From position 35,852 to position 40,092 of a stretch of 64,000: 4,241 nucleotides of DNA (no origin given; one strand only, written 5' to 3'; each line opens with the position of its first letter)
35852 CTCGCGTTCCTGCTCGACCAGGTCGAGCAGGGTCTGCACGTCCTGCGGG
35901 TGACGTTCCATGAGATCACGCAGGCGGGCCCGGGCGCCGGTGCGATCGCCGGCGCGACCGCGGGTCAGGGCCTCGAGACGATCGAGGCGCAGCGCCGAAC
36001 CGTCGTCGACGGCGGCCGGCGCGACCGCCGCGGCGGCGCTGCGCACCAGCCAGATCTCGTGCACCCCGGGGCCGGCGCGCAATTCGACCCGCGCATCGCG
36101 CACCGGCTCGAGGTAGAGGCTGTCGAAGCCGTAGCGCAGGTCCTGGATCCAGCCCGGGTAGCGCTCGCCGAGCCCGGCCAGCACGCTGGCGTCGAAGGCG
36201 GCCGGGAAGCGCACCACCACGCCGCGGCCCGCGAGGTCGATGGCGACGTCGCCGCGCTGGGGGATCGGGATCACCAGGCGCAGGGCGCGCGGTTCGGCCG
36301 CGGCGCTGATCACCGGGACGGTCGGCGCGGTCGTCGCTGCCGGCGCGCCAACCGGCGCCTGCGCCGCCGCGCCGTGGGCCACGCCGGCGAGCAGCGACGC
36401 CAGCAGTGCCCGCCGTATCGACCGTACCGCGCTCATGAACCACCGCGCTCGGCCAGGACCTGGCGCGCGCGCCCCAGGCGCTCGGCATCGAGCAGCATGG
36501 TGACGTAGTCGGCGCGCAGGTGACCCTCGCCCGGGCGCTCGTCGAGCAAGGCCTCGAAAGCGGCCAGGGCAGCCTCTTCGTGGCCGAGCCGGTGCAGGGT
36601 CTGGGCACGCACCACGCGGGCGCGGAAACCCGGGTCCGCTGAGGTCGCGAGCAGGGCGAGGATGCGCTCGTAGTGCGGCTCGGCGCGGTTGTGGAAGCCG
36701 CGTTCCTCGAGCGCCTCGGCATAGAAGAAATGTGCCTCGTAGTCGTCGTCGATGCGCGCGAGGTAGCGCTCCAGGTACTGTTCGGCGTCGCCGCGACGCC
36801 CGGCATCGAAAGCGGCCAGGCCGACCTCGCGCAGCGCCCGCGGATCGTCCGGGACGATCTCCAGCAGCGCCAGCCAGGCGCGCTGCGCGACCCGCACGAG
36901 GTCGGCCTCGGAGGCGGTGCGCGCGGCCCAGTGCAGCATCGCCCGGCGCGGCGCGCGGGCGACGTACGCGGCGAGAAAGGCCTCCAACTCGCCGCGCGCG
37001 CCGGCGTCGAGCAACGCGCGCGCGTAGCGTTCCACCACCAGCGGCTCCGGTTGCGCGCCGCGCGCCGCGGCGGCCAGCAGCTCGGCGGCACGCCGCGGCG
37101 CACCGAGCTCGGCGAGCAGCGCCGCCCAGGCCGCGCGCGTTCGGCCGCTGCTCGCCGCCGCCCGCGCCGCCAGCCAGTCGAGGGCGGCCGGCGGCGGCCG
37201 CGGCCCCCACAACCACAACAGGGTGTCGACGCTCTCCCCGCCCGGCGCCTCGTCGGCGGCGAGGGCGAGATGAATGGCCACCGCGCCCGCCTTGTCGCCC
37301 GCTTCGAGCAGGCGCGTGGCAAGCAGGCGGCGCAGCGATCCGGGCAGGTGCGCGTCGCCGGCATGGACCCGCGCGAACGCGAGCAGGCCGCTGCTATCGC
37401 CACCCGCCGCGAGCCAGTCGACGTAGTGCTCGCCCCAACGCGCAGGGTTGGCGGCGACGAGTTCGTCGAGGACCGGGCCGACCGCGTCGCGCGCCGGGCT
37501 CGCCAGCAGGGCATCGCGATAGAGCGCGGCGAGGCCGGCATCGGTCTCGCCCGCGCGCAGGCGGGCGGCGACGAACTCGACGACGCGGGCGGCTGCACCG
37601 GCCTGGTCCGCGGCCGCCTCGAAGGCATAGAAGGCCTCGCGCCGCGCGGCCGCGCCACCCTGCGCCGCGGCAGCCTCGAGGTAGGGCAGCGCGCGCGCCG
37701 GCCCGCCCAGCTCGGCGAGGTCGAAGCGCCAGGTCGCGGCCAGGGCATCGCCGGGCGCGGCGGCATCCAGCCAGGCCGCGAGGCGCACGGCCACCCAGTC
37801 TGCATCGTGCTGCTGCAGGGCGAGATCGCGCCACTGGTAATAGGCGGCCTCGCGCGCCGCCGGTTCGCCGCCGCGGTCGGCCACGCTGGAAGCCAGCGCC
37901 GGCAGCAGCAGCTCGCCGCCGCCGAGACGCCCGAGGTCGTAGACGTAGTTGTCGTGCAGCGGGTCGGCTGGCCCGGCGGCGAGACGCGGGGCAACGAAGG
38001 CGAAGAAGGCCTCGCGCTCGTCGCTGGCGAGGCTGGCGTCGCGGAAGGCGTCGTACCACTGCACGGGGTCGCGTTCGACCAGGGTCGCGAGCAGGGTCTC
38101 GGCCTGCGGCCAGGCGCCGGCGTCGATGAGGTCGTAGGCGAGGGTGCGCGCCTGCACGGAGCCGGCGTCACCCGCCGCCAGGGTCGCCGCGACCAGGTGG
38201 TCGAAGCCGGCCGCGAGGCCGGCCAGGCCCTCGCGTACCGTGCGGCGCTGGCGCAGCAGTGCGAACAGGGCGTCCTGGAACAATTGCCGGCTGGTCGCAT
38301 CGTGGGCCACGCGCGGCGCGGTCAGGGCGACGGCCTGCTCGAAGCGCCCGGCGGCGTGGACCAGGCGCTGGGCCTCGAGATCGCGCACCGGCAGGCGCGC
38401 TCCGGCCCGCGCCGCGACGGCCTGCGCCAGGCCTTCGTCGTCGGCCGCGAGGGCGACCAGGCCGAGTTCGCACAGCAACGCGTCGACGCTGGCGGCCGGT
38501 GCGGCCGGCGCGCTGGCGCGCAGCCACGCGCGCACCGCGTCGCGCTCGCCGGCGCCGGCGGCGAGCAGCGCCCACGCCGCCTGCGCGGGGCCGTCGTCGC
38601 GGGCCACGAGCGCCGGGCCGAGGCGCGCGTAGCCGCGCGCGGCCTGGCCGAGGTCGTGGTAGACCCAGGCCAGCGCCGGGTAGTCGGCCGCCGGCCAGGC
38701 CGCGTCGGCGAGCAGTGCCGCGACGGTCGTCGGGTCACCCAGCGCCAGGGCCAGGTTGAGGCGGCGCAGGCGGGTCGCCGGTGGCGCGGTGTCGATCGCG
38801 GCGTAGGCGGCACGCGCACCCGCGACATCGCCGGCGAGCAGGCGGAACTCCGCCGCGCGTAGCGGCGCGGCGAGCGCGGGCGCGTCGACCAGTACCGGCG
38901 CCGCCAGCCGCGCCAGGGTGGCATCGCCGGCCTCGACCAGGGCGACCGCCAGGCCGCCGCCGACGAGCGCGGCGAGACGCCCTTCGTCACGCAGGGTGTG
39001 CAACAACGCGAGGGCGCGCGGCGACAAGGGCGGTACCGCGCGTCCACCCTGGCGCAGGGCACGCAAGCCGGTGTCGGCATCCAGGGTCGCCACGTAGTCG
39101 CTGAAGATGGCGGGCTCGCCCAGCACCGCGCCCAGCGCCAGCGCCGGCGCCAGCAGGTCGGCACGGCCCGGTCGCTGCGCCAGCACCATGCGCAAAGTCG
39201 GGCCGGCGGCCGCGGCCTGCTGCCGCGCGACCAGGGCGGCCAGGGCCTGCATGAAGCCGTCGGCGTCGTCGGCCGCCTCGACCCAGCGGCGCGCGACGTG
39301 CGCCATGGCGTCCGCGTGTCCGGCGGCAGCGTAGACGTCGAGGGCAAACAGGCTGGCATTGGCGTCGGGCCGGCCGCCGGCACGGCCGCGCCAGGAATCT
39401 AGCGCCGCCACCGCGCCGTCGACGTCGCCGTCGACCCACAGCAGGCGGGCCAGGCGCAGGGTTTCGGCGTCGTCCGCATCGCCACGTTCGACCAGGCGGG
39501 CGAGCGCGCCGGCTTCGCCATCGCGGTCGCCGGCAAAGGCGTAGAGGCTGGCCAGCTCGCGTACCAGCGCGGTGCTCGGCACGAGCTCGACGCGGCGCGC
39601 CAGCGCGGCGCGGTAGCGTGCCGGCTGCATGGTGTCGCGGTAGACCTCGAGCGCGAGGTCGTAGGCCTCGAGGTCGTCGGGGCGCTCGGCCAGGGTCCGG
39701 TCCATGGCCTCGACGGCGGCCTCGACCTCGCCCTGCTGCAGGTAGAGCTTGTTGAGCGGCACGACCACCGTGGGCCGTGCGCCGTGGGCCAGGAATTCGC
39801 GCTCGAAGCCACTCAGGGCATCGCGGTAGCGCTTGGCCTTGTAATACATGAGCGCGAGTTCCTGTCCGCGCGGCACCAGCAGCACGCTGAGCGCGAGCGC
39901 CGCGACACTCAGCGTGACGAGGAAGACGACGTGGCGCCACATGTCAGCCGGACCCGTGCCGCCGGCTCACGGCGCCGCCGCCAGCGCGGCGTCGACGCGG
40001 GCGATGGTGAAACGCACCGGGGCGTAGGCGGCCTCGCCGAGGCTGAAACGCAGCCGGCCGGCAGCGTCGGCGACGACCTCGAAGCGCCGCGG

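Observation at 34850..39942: PelB encoded as two separate ORFs: TPR scaffold (1169 aa) and a signal-peptide-bearing beta-barrel (528 aa) joined by an ATGA overlap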

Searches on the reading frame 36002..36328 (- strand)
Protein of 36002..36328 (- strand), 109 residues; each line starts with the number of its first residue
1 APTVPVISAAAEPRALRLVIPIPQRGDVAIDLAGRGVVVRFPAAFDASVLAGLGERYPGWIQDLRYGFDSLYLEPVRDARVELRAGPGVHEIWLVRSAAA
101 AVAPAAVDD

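Call 61: predict_structure(alignment_id=A3)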
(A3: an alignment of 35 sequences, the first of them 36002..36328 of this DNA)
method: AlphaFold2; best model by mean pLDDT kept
length: 109 residues; sequences in the alignment: 35
mean_pLDDT: 87.3   pTM: 0.75
mean pLDDT of the five models: 87.3, 86.1, 85.6, 85.3, 82.5
residues with pLDDT >= 90: 67; 70-90: 27; 50-70: 15; < 50: 0
segments of 3 or more residues with pLDDT < 50: none
pLDDT, mean of each block of 10 residues (from residue 1): 78 93 81 96 88 95 95 96 90 86 59
secondary structure, 60 per line:
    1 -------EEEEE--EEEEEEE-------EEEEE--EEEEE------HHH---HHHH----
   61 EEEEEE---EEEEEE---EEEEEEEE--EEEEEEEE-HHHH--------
elements in order: E8-12 E15-21 E29-33 E36-40 H53-56 E61-66 E70-75 E79-86 E89-96 H98-101

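Call 64: fold_search(model_id=the predicted structure, library=pdb)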
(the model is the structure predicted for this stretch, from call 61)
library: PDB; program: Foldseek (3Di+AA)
matches with E <= 10: 754; with E <= 0.001: 5
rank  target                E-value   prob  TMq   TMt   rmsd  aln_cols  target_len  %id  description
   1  5j7n                  2.3e-04  1.00  0.47  0.47  12.4       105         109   15  Crystal structure of a small heat-shock protein from Xylella fastidiosa reveals a distinct high order structure (released 2017-04-12)
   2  3w1z_B                3.0e-04  1.00  0.47  0.38  13.5       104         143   14  Heat shock protein 16.0 from Schizosaccharomyces pombe (released 2013-03-13)
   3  6l6m_B                8.2e-04  1.00  0.44  0.45  10.6       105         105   11  HSP18.5 from E. histolytica (released 2020-11-04)
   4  3w1z_A                8.2e-04  1.00  0.43  0.37  14.2       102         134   12  Heat shock protein 16.0 from Schizosaccharomyces pombe (released 2013-03-13)
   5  3gla_B                9.2e-04  1.00  0.44  0.47  11.4       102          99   14  Crystal Structure of the hspA from Xanthomonas axonopodis (released 2009-03-24)
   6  9nvf_J                1.1e-03  1.00  0.40  0.41  11.8       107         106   13  mjHSP16.5 26mer (+lysozyme, 75C) (released 2025-04-16)
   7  3w1z_C                1.4e-03  1.00  0.49  0.42  13.8       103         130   14  Heat shock protein 16.0 from Schizosaccharomyces pombe (released 2013-03-13)
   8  3w1z_D                1.5e-03  1.00  0.43  0.43  12.8       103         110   13  Heat shock protein 16.0 from Schizosaccharomyces pombe (released 2013-03-13)
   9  4zja_A                1.8e-03  1.00  0.49  0.50  10.6       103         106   11  Small heat shock protein AgsA from Salmonella typhimurium: C-terminal truncated construct (released 2016-04-20)
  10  3gt6_B                1.8e-03  1.00  0.44  0.47  11.6       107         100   16  Crystal Structure of the hspA from Xanthomonas axonopodis (released 2011-02-16)
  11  4eld_B                1.9e-03  1.00  0.38  0.37  11.6       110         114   12  Crystal Structure of an Activated Variant of Small Heat Shock Protein Hsp16.5 (released 2012-06-13)
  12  3gla_A                2.0e-03  1.00  0.44  0.49  12.4       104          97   15  Crystal Structure of the hspA from Xanthomonas axonopodis (released 2009-03-24)
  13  4ylc_B                2.0e-03  1.00  0.42  0.39  11.3       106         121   12  Crystal Structure of Del-C4 mutant of hsp14.1 from Sulfolobus solfatataricus P2 (released 2015-11-04)
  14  4ylc_D                2.1e-03  1.00  0.41  0.39  10.9       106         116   13  Crystal Structure of Del-C4 mutant of hsp14.1 from Sulfolobus solfatataricus P2 (released 2015-11-04)
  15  9nvj_J                2.1e-03  1.00  0.41  0.42  11.4       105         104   12  mjHSP16.5 34mer (+lysozyme, 75C) (released 2025-04-16)
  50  4bin                  1.2e-02  1.00  0.54  0.21   4.4       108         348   13  Crystal structure of the E. coli N-acetylmuramoyl-L-alanine amidase AmiC (released 2013-08-21)
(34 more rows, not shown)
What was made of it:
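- On AMIN domain (peptidoglycan-binding beta-sandwich of AmiC and PilQ): Foldseek hit to AmiC 4bin has TM 0.54 and rmsd 4.4 Å but E 0.012 (call 64).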

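Call 65: search_protein_families(library=pfam, alignment_id=A3, max_evalue=5)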
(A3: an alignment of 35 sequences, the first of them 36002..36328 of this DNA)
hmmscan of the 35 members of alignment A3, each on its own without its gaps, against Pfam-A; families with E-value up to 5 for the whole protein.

A. member 1, window:36002-36328:- (109 aa): 0 families

B. families by the number of members that match (of 35 scanned): 11 families
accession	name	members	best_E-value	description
PF08521.16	2CSK_N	1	0.0066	Two-component sensor kinase N-terminal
PF10615.14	DUF2470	1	0.015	Domain of unknown function (DUF2470)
PF07472.16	PA-IIL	1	0.081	Fucose-binding lectin II (PA-IIL)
PF19408.5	PKD_6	1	0.087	PKD-like domain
PF01140.25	Gag_MA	1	0.091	Matrix protein (MA), p15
PF22686.1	Alg17C_C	1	0.14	Exo-oligoalginate lyase-like, C-terminal domain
PF19001.5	DUF5730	1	0.16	Family of unknown function (DUF5730)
PF23474.1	Acb1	1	0.17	Anti-CBASS protein Acb1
PF22987.3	Tudor_KDM3B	1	0.19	Lysine-specific demethylase 3B, tudor domain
PF23419.2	WD40_RFWD3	1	0.21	E3 ubiquitin-protein ligase RFWD3 WD40 domain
PF09582.15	AnfO_nitrog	1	0.26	Iron only nitrogenase protein AnfO (AnfO_nitrog)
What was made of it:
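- On AMIN domain (peptidoglycan-binding beta-sandwich of AmiC and PilQ): No Pfam family matched at E<=5 in any of 35 members (call 65). sHSP alpha-crystallin hits have a better E-value but rmsd 10-13 Å.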

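Call 66: search_solved_structures(query=A3, max_evalue=10)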
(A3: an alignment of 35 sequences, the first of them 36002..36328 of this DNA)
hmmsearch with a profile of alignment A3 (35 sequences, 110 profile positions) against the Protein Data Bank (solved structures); distinct sequences matched with E-value up to 10: 9.
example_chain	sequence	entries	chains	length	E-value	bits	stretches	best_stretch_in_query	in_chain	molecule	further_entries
6dzi_G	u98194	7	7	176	0.042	16.9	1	12-68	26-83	50S ribosomal protein L6 | Large ribosomal subunit protein uL6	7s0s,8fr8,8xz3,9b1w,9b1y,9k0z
5o60_G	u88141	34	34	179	0.044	16.8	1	12-68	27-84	50S ribosomal protein L6 | Large ribosomal subunit protein uL6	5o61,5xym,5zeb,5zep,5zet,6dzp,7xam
7sfr_G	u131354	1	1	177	0.087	15.9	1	9-68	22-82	50S ribosomal protein L6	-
5v7q_G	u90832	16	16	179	0.09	15.8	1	9-68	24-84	50S ribosomal protein L6 | Large ribosomal subunit protein uL6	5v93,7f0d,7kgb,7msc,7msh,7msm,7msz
8bl3_A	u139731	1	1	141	0.21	14.6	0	79-103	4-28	scIg12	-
8bl6_A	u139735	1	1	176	0.3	14.2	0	79-103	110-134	dIG14-scdim-EF62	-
2npt_B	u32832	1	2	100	0.48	13.5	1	23-54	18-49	Mitogen-activated protein kinase kinase kinase 2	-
2oh1_A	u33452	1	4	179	0.66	13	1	31-63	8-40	Acetyltransferase, GNAT family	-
2cu1_A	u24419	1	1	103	0.81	12.8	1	25-54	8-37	Mitogen-activated protein kinase kinase kinase 2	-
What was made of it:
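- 36041..36307 (-): Eight-stranded (4+4) beta-sandwich domain of unknown function (residues 44-132). No Pfam or PDB profile hit (calls 65, 66).
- Tried and rejected: Beta-sandwich domain: no Pfam family at E<=5 (call 65) and no PDB profile hit (call 66).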

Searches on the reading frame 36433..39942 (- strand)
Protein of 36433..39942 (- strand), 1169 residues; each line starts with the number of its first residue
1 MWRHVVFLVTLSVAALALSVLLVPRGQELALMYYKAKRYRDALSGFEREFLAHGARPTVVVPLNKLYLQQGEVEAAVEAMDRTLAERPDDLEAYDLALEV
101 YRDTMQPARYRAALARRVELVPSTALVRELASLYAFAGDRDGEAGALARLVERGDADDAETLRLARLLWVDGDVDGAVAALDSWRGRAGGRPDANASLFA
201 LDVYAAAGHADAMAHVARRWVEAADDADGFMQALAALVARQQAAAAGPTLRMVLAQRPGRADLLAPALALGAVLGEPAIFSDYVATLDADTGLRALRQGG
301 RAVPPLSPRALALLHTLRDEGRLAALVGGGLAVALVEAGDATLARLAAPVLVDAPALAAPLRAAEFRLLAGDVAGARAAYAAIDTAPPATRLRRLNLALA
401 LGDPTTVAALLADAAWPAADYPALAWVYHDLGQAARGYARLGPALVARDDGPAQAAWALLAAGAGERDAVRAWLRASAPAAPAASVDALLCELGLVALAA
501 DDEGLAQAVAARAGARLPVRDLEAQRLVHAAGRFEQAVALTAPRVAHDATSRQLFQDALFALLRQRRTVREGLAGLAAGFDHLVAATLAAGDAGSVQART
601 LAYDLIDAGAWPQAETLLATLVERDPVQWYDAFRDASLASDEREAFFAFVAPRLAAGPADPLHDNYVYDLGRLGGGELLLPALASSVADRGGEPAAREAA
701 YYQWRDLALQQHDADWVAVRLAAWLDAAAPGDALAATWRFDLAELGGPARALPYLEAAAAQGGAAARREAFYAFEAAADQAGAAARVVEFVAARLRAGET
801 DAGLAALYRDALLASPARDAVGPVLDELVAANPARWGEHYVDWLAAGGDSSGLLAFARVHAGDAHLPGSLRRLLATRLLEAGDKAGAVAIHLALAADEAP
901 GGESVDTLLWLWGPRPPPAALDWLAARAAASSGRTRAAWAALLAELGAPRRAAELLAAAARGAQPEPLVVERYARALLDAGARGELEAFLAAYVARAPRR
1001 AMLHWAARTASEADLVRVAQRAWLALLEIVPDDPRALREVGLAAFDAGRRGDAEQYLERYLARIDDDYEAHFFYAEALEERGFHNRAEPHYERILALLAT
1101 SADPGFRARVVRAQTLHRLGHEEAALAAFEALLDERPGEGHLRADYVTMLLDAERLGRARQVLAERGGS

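Call 5: search_protein_families(library=pfam, proteins=[window:36433-39942:-], max_evalue=0.01)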
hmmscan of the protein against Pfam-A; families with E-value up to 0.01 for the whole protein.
window:36433-39942:- (1169 aa): 4 families
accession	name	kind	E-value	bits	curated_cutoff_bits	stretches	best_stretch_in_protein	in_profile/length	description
PF13432.12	TPR_16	-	0.00033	21.5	32.7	2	1041-1099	4-62/65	Tetratricopeptide repeat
PF14559.12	TPR_19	-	0.00071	20.3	25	2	35-95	3-62/68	Tetratricopeptide repeat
PF13181.12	TPR_8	-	0.0012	19.3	25.7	0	1107-1137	2-32/34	Tetratricopeptide repeat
PF13371.12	TPR_9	-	0.0039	17.6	35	1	1018-1067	13-62/73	Tetratricopeptide repeat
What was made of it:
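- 36433..39942 (-): PelB-N: 1169-aa scaffold with an N-terminal hydrophobic helix (residues about 5-23, no AXA site, so probably a signal anchor) and a long helical-repeat/TPR region. Weak TPR Pfam hits at residues 35-95 and 1018-1140 (call 5).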

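Call 6: search_protein_families(library=ncbifam, proteins=[window:36433-39942:-], max_evalue=0.01)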
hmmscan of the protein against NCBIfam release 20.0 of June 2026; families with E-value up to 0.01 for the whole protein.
window:36433-39942:- (1169 aa): 4 families
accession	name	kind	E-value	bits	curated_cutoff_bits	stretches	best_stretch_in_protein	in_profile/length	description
NF040959.1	MamA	equivalog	1.3e-07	31.3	200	0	1038-1140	41-139/204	magnetosome protein MamA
NF052400.1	M48_BAM_BepA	equivalog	0.00011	21.1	570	0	34-118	352-436/483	beta-barrel assembly-enhancing protease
TIGR02521.1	type_IV_pilW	equivalog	0.00073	19.1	154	0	62-109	36-83/234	type IV pilus biogenesis/stability protein PilW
TIGR02552.1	LcrH_SycD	equivalog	0.0082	15.9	104.8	0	29-90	58-119/136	SycD/LcrH family type III secretion system chaperone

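Call 15: search_solved_structures(query=window:36436-39942:-, max_evalue=1)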
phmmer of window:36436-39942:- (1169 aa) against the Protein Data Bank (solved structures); distinct sequences matched with E-value up to 1: 15.
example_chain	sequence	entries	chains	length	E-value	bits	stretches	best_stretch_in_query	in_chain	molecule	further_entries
3as8_A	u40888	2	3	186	0.009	17.5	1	30-96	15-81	Magnetosome protein MamA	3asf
3asg_A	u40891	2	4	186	0.0095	17.4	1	30-94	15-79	MamA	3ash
3as4_A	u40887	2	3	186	0.0095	17.4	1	30-95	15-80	MamA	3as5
3asd_A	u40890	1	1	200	0.011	17.2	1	30-95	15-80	MamA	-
6vfj_B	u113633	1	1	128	0.015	16.8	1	1014-1104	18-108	I53_dn5B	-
8ur5_A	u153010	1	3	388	0.076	14.4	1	1015-1104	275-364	Trimer head HA,Hemagglutinin HA1 chain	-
8ur7_A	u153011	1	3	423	0.099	14.1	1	1015-1104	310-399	Trimer head HA,Hemagglutinin HA1 chain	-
7obi_A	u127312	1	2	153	0.13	13.7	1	30-142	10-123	CTPR-rv4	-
7kna_A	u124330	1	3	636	0.28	12.5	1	1012-1104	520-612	Hemagglutinin,I53_dn5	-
6vfi_B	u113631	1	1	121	0.4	12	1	1014-1104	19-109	O43_dn18B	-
2wqh_A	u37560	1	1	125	0.45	11.9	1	1025-1103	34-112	CTPR3Y3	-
6v8e_A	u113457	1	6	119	0.53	11.6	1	1014-1102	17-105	Designed protein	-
6vfh_A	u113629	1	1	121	0.63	11.4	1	1015-1097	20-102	T33_dn10A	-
3hym_B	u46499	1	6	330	0.7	11.2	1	1014-1060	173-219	Cell division cycle protein 16 homolog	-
3vtx_A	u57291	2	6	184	0.75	11.1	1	1019-1143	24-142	MamA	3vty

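Call 60: find_homologous_proteins(query=window:36436-39942:-)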
Query window:36436-39942:- (1169 aa): 11 proteins with E <= 0.001 among 8000 candidates.
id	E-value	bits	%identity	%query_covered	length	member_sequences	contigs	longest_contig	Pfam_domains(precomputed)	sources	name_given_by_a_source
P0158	0.0e+0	2434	100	100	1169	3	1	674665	-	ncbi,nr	ncbi:MAG: hypothetical protein H6977_09675 [Gammaproteobacteria bacterium]|nr:hypothetical protein [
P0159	0.0e+0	1772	76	100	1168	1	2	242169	PF14559.13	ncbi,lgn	ncbi:MAG: hypothetical protein AB7Q81_19625 [Gammaproteobacteria bacterium]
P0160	4.6e-271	921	50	100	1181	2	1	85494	-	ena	-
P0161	4.0e-269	914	49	100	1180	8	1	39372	-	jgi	-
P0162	4.7e-261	888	49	100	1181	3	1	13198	-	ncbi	ncbi:MAG: hypothetical protein RLW42_15510 [Gammaproteobacteria bacterium]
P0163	1.1e-164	569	38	100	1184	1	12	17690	PF14559.13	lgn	-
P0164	2.3e-45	174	36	30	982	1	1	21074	PF14559.13,PF13371.13,PF12895.14,PF13428.13,PF07719.24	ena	-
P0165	1.4e-35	141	35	29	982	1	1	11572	PF14559.13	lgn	-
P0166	8.0e-33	132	37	30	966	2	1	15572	PF14559.13,PF12895.14,PF13176.13,PF13428.13,PF13181.13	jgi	jgi:predicted Zn-dependent protease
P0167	3.7e-32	130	35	36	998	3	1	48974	PF14559.13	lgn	-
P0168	4.3e-5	40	32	18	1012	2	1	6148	PF14559.13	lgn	-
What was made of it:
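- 36433..39942 (-): It is 100% identical to NCBI H6977_09675 (call 60).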
